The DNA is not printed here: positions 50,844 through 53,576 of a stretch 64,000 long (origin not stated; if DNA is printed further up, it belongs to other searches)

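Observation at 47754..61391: Candidate holin-gated polymorphic cell-wall effector / immunity locus with no described counterpart that I know of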

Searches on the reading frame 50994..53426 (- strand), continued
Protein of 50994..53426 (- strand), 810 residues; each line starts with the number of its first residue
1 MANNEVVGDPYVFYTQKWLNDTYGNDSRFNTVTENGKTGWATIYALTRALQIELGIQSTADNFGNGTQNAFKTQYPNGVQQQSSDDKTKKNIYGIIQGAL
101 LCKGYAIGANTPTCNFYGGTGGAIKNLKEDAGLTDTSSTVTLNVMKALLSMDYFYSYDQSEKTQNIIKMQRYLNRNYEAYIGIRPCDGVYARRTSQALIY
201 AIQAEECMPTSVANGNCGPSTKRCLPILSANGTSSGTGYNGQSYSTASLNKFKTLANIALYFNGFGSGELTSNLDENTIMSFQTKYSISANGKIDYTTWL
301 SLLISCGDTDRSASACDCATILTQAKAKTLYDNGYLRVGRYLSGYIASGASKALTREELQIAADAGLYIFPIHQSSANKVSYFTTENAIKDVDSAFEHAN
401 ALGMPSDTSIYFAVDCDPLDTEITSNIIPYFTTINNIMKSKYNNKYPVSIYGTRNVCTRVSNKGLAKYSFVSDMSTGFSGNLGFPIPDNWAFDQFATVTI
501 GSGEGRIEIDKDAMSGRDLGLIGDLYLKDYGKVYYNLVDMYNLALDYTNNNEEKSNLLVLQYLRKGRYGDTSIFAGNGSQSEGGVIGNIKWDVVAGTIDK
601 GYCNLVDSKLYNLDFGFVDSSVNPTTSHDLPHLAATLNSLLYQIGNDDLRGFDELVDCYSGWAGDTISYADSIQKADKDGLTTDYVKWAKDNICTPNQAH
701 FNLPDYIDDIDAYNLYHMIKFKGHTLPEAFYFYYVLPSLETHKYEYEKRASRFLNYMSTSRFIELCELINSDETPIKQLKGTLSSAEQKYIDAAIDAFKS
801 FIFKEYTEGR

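Call 32: find_related_loci(query=A1, collection=genome_contigs, flank=10000)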
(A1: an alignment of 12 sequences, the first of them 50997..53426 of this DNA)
Query A1 (810 aa) in genome_contigs; peptide patterns used: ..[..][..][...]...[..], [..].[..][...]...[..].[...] (x = any residue, [..] = any of these).
314 stretches matched a pattern; 245 encode a relative of the query (tblastn E <= 1e-3); the best 80 are kept; 80 distinct loci.
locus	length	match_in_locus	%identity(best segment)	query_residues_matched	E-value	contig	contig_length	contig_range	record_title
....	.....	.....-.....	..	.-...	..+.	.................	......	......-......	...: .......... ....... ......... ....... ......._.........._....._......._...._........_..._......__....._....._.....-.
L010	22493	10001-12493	63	9-810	0e+0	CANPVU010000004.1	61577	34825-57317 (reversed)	MAG: uncultured Bacilli bacterium isolate Lapin-001__bin42 genome assembly, contig: Lapin-001__NODE_688_length_61577_cov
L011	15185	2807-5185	59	1-805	0e+0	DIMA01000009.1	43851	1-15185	MAG TPA_asm: Bacillales bacterium UBA5578 UBA5578_contig_177, whole genome shotgun sequence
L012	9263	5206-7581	55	8-807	0e+0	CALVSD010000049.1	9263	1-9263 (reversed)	MAG: uncultured Bacilli bacterium isolate BRZ_EV__bin65 genome assembly, contig: BRZ_EV__NODE_8837_length_9263_cov_10.75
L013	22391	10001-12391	52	3-810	0e+0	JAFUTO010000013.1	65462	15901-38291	MAG: Bacilli bacterium isolate RGIG4813 Roe_deer_Reticulum.Co__c395688, whole genome shotgun sequence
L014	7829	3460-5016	68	1-521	0e+0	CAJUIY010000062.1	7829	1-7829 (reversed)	MAG TPA_asm: uncultured Bacilli bacterium isolate MGBC143456 genome assembly, contig: MGBC143456.62, whole genome shotgu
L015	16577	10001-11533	67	9-521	0e+0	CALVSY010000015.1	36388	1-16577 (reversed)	MAG: uncultured Bacilli bacterium isolate BRZ_GH__bin20 genome assembly, contig: BRZ_GH__NODE_918_length_36388_cov_9.563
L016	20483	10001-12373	48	7-805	0e+0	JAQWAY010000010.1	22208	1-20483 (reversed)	MAG: Bacilli bacterium isolate STF2_207 NODE_5597_length_22208_cov_14.621847_Sandtown_F2, whole genome shotgun sequence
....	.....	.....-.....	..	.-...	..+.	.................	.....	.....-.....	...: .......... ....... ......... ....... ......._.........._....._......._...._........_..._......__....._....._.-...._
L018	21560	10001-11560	60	1-521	0e+0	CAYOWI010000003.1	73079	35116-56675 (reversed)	MAG TPA_asm: uncultured Muribaculaceae bacterium isolate SRP287540_co1_447 genome assembly, contig: NODE_278_length_7307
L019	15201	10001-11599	58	8-521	0e+0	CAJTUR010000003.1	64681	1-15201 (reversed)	MAG TPA_asm: uncultured Bacilli bacterium isolate MGBC108787 genome assembly, contig: MGBC108787.3, whole genome shotgun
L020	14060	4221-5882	55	1-538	0e+0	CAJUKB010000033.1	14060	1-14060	MAG TPA_asm: uncultured Bacilli bacterium isolate MGBC143693 genome assembly, contig: MGBC143693.33, whole genome shotgu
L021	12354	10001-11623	55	1-521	0e+0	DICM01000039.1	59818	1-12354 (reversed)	MAG TPA_asm: Bacillales bacterium UBA5026 UBA5026_contig_317, whole genome shotgun sequence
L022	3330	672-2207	57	15-522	0e+0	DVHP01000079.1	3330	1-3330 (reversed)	MAG TPA_asm: Candidatus Ventrenecus avicola isolate ChiW22-487 ChiW22__C87169_L3330_SRR5556882, whole genome shotgun seq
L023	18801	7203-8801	53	3-532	4e-177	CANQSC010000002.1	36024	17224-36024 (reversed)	MAG: uncultured Bacilli bacterium isolate Lapin-032__bin41 genome assembly, contig: Lapin-032__NODE_1920_length_36024_co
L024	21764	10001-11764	50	1-590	1e-175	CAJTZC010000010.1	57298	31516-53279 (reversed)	MAG TPA_asm: uncultured Bacilli bacterium isolate MGBC119269 genome assembly, contig: MGBC119269.10, whole genome shotgu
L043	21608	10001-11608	48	4-521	4e-145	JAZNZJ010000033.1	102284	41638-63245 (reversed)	MAG: Candidatus Fimenecus sp. isolate T1900044768_TS20190234.MAGScoT_cleanbin_000009 SGB_2435_k141_654267, whole genome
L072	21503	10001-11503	46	9-521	2e-126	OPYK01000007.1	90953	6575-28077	Atopobium sp. Marseille-P4126 genome assembly, contig: contig00007, whole genome shotgun sequence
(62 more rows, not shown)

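Call 63: search_protein_families(library=pfam, proteins=[L015:4287-6602:+, L015:6613-8049:+, L024:4802-7999:+, L024:3150-4727:+, L019:7572-8690:+, L019:8741-9526:+, L072:5177-7507:+, L072:8025-9464:+, L072:9415-9852:+, L072:14662-15960:+], max_evalue=0.01)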
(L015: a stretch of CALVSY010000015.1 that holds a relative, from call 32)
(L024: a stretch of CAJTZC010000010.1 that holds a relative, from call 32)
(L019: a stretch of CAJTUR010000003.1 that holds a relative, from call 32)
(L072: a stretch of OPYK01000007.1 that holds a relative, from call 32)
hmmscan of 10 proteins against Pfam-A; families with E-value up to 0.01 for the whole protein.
L015:4287-6602:+ (772 aa): 4 families
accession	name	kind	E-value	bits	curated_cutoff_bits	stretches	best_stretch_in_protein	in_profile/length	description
PF19044.6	P-loop_TraG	-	7.1e-11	41.8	25.8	1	429-732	23-342/413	TraG P-loop domain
PF12846.13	AAA_10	-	1.1e-07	31.6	27.5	1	435-692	21-289/362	AAA-like domain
PF01935.23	DUF87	-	2.5e-06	28.2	23.2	1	428-550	16-145/220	Helicase HerA, central domain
PF13401.12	AAA_22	-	0.0073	17.1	27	0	437-462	7-32/130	AAA domain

L015:6613-8049:+ (479 aa): 2 families
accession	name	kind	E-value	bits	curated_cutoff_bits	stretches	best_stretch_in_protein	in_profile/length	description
PF05257.22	CHAP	-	1.6e-12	48.1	26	1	368-454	4-81/81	CHAP domain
PF00877.26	NLPC_P60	-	0.0015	18.9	23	1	358-440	2-71/105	NlpC/P60 family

L024:4802-7999:+ (1066 aa): 7 families
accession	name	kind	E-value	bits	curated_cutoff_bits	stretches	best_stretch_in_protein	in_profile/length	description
PF00176.29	SNF2-rel_dom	-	4e-71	239.9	24.9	1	598-878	1-289/290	SNF2-related domain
PF08455.15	SNF2_assoc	-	9.8e-63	212.8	27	1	228-581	1-366/373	Bacterial SNF2 helicase associated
PF00271.37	Helicase_C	-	1.1e-25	90.4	23.5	1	890-1001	2-110/110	Helicase conserved C-terminal domain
PF04851.21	ResIII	-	7.3e-14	52.4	22.5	1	595-750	4-162/164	Type III restriction enzyme, res subunit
PF00270.35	DEAD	-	1.5e-10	41.5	26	1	621-751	22-161/167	DEAD/DEAH box helicase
PF18766.7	SWI2_SNF2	-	1.2e-07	32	26.7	1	614-771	19-169/221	SWI2/SNF2 ATPase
PF16203.11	ERCC3_RAD25_C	-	0.00044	20.1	27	1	903-982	58-132/248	ERCC3/RAD25/XPB C-terminal helicase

L024:3150-4727:+ (526 aa): 1 family
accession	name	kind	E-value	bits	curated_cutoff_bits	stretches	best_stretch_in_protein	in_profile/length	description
PF12389.13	Peptidase_M73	-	0.00064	20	22.5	1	8-89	4-78/196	Camelysin metallo-endopeptidase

L019:7572-8690:+ (373 aa): 4 families
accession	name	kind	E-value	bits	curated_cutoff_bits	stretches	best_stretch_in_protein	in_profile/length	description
PF01381.28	HTH_3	-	7.6e-16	58.3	23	1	14-65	4-55/55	Helix-turn-helix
PF13560.12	HTH_31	-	6.4e-10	39.6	27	1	8-64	3-60/64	Helix-turn-helix domain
PF12844.13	HTH_19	-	1.1e-09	38.4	30.2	1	8-69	1-62/64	Helix-turn-helix domain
PF13443.12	HTH_26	-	0.00034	21.2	22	1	17-66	8-58/63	Cro/C1-type HTH DNA-binding domain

L019:8741-9526:+ (262 aa): 1 family
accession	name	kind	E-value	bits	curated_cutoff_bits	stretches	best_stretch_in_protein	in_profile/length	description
PF02689.20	Herpes_Helicase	-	0.0039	15.7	27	1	71-143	378-447/808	Helicase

L072:5177-7507:+ (777 aa): 2 families
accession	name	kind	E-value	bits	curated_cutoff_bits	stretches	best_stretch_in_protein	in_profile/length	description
PF05272.17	VapE-like_dom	-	1.3e-73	247.5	25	1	452-670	3-216/217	Virulence-associated protein E-like domain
PF19263.5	DUF5906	-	1.9e-05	25.7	27.6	1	507-613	2-114/114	Family of unknown function (DUF5906)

L072:8025-9464:+ (480 aa): 3 families
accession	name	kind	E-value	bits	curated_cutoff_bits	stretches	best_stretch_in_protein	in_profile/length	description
PF00176.29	SNF2-rel_dom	-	5.5e-19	68.8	24.9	1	28-284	25-269/290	SNF2-related domain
PF00270.35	DEAD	-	3.7e-10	40.2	26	1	10-165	4-163/167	DEAD/DEAH box helicase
PF00271.37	Helicase_C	-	0.0034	18.1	23.5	0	307-405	2-110/110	Helicase conserved C-terminal domain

L072:9415-9852:+ (146 aa): 3 families
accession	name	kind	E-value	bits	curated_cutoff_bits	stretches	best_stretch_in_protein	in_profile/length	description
PF04545.22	Sigma70_r4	-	1.1e-06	28.4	24.1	1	98-136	9-47/50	Sigma-70, region 4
PF07374.17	DUF1492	-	2.1e-05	25.1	21.5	1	68-135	30-97/100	Protein of unknown function (DUF1492)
PF08281.18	Sigma70_r4_2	-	0.0009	19.3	25.7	1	84-137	2-54/54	Sigma-70, region 4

L072:14662-15960:+ (433 aa): 2 families
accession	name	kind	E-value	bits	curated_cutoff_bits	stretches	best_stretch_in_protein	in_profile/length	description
PF01555.25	N6_N4_Mtase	-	2.4e-23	83.7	26.7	1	201-395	1-220/221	DNA methylase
PF02195.25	ParB_N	-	3e-06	27.6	26.3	1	34-89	20-79/95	ParB N-terminal domain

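Call 64: search_protein_families(library=pfam, proteins=[L043:14962-15477:+, L043:15487-15897:+], max_evalue=0.01)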
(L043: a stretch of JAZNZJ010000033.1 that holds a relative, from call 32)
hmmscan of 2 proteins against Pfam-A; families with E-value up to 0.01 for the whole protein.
L043:14962-15477:+ (172 aa): 0 families

L043:15487-15897:+ (137 aa): 0 families

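Call 75: search_solved_structures(query=A1, max_evalue=1)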
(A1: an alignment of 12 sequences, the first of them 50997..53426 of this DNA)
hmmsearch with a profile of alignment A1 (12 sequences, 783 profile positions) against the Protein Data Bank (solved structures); distinct sequences matched with E-value up to 1: 5.
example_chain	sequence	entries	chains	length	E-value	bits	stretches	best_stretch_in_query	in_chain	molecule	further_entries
1sfs_A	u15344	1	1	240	4.5e-06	28.4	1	298-405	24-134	Hypothetical protein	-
5tv7_A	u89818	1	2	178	0.0091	17.5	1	216-291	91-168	Putative peptidoglycan-binding/hydrolysing protein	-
4pmq_A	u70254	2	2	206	0.032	15.6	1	329-440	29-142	Tat-secreted protein Rv2525c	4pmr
4pmn_A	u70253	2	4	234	0.043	15.2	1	328-440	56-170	Tat-secreted protein Rv2525c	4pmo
6tci_A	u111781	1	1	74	0.21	13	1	241-290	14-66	Spore cortex-lytic enzyme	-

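Call 83: search_protein_families(library=phrogs, proteins=[window:50997-53426:-], max_evalue=0.001)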
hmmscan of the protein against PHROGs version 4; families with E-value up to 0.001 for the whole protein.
window:50997-53426:- (810 aa): 2 families
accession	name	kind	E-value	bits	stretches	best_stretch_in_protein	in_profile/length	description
phrog_15213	-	unknown function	6e-174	581.6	1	9-780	2-747/781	-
phrog_13480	-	lysis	2.9e-18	67.2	1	315-465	4-150/234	endolysin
